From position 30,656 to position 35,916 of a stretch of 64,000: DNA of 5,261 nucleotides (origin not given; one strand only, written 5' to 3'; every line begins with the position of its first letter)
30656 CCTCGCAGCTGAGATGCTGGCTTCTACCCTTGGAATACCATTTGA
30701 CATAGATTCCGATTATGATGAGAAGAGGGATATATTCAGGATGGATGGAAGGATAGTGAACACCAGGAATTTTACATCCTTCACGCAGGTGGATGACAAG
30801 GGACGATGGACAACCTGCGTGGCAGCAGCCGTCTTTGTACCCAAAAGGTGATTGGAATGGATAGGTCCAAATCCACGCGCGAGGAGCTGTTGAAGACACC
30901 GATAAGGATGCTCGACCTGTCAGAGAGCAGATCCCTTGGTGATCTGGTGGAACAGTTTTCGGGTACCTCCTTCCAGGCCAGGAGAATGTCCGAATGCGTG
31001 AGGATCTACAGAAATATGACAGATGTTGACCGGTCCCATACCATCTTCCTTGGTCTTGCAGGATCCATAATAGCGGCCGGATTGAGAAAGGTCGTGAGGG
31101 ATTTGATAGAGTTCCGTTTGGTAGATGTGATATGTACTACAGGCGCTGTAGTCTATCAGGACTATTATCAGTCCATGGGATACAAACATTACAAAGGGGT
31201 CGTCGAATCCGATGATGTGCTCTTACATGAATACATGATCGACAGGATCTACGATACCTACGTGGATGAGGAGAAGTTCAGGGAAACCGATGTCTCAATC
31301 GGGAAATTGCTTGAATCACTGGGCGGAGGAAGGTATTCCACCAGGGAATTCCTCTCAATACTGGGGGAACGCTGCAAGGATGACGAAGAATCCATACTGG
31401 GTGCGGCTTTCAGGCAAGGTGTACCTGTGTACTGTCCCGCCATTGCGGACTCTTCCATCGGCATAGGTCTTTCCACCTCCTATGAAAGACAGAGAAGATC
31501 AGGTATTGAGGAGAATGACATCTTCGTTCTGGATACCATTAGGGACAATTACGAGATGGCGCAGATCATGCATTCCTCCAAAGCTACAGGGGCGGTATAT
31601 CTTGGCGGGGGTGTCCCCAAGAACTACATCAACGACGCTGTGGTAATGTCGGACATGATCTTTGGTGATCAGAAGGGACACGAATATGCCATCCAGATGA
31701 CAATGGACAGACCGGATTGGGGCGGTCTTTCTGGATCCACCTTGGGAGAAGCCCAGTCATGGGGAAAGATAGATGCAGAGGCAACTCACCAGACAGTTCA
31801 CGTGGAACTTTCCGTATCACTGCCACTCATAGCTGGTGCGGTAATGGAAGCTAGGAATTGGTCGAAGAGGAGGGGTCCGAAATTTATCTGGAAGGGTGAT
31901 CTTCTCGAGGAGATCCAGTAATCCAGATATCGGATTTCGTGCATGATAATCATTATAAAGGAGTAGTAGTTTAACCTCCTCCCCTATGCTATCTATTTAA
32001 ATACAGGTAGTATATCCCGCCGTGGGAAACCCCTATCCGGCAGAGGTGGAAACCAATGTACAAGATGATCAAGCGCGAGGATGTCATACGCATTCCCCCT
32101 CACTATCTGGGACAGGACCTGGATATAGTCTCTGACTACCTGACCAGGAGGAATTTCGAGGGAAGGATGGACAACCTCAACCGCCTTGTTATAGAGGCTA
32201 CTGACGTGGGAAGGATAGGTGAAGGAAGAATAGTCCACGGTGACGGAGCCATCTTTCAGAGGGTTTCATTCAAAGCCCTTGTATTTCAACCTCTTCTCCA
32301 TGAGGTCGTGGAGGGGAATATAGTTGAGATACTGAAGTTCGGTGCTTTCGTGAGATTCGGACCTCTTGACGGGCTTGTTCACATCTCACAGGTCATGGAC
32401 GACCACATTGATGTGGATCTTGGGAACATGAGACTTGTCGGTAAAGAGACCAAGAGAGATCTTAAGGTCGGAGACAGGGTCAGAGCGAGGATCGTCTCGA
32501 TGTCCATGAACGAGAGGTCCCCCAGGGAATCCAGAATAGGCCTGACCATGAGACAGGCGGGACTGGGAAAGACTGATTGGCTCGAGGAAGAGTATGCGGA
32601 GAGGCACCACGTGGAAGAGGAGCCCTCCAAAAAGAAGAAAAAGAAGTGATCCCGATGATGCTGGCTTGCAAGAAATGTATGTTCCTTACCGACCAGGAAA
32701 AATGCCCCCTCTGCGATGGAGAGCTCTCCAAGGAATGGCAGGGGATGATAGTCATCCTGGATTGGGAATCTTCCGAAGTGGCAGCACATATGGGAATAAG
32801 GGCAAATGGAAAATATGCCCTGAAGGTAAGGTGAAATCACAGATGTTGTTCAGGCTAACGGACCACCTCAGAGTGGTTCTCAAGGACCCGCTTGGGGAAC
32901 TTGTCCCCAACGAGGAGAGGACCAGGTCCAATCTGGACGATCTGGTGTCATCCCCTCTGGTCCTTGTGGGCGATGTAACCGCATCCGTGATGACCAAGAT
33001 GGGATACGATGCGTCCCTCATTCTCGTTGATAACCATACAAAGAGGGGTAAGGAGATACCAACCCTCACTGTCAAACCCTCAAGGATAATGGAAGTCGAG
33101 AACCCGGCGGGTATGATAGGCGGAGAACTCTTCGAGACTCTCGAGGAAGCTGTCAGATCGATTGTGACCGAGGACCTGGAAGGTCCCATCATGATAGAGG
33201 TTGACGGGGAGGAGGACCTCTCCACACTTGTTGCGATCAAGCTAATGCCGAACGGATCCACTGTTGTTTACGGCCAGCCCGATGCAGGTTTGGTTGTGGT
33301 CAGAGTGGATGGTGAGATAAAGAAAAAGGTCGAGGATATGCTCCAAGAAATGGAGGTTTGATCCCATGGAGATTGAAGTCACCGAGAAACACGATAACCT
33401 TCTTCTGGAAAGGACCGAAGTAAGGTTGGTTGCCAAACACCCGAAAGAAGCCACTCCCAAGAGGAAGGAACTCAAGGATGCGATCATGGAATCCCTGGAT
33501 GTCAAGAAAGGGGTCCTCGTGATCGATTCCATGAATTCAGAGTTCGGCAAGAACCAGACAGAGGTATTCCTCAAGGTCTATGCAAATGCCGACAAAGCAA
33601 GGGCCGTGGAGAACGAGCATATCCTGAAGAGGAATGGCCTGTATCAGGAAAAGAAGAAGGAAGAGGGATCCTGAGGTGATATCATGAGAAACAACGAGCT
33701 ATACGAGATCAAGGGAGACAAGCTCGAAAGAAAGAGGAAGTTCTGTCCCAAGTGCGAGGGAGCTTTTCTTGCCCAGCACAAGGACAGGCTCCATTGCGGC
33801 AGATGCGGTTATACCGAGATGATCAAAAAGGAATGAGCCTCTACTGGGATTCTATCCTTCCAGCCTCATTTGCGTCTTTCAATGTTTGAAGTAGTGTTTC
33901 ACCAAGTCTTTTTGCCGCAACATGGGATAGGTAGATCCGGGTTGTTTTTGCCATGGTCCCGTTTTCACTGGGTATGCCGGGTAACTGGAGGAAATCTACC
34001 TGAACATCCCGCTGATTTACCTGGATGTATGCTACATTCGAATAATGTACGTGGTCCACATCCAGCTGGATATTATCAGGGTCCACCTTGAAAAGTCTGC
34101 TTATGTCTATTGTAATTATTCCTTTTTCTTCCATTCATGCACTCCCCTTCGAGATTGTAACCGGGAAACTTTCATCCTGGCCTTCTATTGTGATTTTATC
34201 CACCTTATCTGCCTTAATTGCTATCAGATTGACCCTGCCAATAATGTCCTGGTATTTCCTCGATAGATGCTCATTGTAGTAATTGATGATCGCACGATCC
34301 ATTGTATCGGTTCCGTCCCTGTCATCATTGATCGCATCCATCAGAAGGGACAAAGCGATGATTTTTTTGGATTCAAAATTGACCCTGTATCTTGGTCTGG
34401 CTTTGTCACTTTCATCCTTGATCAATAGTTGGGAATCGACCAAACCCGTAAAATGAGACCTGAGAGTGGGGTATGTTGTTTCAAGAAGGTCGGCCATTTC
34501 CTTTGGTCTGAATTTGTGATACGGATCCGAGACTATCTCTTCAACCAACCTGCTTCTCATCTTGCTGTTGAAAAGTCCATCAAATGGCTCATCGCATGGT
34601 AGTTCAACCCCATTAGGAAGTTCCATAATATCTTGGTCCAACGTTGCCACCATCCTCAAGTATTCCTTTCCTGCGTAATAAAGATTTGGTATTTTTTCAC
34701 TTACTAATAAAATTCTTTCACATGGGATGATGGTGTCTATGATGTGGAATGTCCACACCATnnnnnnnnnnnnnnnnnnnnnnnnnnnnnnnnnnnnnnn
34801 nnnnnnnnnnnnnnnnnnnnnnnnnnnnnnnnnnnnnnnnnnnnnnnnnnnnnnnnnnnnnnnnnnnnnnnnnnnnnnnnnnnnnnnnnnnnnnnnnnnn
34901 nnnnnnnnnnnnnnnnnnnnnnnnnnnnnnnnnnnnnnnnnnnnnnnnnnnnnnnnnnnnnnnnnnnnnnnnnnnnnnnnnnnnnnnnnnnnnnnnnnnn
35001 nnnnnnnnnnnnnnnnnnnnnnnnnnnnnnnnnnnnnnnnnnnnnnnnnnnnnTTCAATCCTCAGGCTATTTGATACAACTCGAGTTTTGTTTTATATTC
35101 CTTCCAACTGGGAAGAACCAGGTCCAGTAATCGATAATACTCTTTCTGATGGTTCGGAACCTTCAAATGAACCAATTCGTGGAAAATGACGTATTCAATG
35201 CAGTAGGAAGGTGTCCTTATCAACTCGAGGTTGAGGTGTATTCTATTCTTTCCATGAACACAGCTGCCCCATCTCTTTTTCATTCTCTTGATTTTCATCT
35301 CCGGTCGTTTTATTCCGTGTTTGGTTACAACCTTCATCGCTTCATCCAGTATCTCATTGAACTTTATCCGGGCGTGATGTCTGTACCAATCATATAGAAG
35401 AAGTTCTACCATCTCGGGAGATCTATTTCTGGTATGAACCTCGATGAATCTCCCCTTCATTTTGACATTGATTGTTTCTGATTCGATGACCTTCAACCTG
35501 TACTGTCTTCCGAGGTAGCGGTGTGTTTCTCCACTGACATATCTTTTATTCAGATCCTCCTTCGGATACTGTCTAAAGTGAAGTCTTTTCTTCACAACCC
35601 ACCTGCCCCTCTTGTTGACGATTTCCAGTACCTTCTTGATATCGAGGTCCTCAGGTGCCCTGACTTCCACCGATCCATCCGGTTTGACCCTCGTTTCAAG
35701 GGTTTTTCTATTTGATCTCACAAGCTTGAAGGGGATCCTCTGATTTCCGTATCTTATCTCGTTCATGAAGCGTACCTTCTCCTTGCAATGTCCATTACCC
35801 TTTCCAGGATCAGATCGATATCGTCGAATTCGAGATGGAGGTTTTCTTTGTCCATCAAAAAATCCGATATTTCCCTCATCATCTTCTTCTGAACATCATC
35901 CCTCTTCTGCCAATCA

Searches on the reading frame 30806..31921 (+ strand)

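Call 43: search_protein_families(library=ncbifam, proteins=[window:30806-31921:+], max_evalue=1e-10)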
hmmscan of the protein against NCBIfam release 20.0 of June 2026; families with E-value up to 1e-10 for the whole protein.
window:30806-31921:+ (371 aa): 7 families
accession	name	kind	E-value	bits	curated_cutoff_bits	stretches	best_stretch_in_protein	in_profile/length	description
NF002006.0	PRK00805.1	equivalog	5.4e-101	337.8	434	1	28-364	6-335/338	deoxyhypusine synthase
NF002699.1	PRK02492.1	equivalog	7.4e-91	304.5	500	1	26-360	1-333/338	1,9-bis(guanidino)-5-aza-nonane synthase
NF002630.0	PRK02301.1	equivalog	1.3e-78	264.5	364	1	23-349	4-314/318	deoxyhypusine synthase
TIGR00321.1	dhys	equivalog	5.2e-78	262.4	304.25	1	36-347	5-300/301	deoxyhypusine synthase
NF001980.1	PRK00770.1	equivalog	8.8e-60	202.6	450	1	37-359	5-330/350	homospermidine biosynthesis protein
NF002294.1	PRK01221.1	equivalog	1.9e-50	172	350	1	36-344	4-298/300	deoxyhypusine synthase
NF003052.1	PRK03971.1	equivalog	5.9e-43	147.4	380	1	25-347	12-333/334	deoxyhypusine synthase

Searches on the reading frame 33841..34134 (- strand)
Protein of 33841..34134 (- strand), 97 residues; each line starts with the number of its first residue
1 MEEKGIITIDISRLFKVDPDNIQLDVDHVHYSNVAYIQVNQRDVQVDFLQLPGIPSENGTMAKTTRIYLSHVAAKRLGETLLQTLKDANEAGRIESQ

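Call 74: search_protein_families(library=pfam, proteins=[window:33841-34134:-], max_evalue=0.5)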
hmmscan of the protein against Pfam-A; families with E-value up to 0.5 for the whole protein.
window:33841-34134:- (97 aa): 2 families
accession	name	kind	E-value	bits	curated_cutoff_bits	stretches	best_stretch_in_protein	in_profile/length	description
PF11950.13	DUF3467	-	3.4e-09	37.1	25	1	25-87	20-82/92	Protein of unknown function (DUF3467)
PF20405.4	DUF6695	-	0.0058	17.3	25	1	8-48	34-76/79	DUF6695 C-terminal domain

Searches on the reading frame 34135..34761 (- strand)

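Call 20: search_protein_families(library=padloc, proteins=[window:34135-34761:-], max_evalue=0.001)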
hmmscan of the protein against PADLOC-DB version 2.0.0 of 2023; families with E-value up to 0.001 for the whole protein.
window:34135-34761:- (208 aa): 1 family
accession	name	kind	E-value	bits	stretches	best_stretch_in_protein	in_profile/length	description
PDLC03963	SoFic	-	0.00035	18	1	66-130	292-353/361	-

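Call 74: search_protein_families(library=pfam, proteins=[window:34135-34761:-], max_evalue=0.5)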
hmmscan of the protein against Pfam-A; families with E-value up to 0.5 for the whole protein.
window:34135-34761:- (208 aa): 0 families

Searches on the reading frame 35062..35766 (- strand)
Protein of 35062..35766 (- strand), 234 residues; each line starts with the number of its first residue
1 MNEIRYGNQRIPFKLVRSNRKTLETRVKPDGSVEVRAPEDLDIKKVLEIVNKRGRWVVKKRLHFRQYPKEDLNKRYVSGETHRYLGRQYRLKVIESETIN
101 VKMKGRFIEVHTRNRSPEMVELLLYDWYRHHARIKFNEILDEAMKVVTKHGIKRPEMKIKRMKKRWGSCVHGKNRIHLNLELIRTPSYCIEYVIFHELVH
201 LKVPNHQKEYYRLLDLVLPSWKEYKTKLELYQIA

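Call 20: search_protein_families(library=padloc, proteins=[window:35062-35766:-], max_evalue=0.001)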
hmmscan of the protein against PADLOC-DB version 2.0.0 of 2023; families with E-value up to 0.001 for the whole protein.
window:35062-35766:- (234 aa): 0 families

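Call 74: search_protein_families(library=pfam, proteins=[window:35062-35766:-], max_evalue=0.5)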
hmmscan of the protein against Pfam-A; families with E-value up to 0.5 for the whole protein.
window:35062-35766:- (234 aa): 3 families
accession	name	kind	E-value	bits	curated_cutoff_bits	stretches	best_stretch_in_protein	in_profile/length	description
PF01863.23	YgjP-like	-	4.5e-55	187.3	26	1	21-229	1-205/207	YgjP-like, metallopeptidase domain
PF10263.15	SprT-like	-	3.1e-05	24.2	25.6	1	152-202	16-73/108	SprT-like family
PF08325.16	WLM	-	0.012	16.1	26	1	166-217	54-110/190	WLM domain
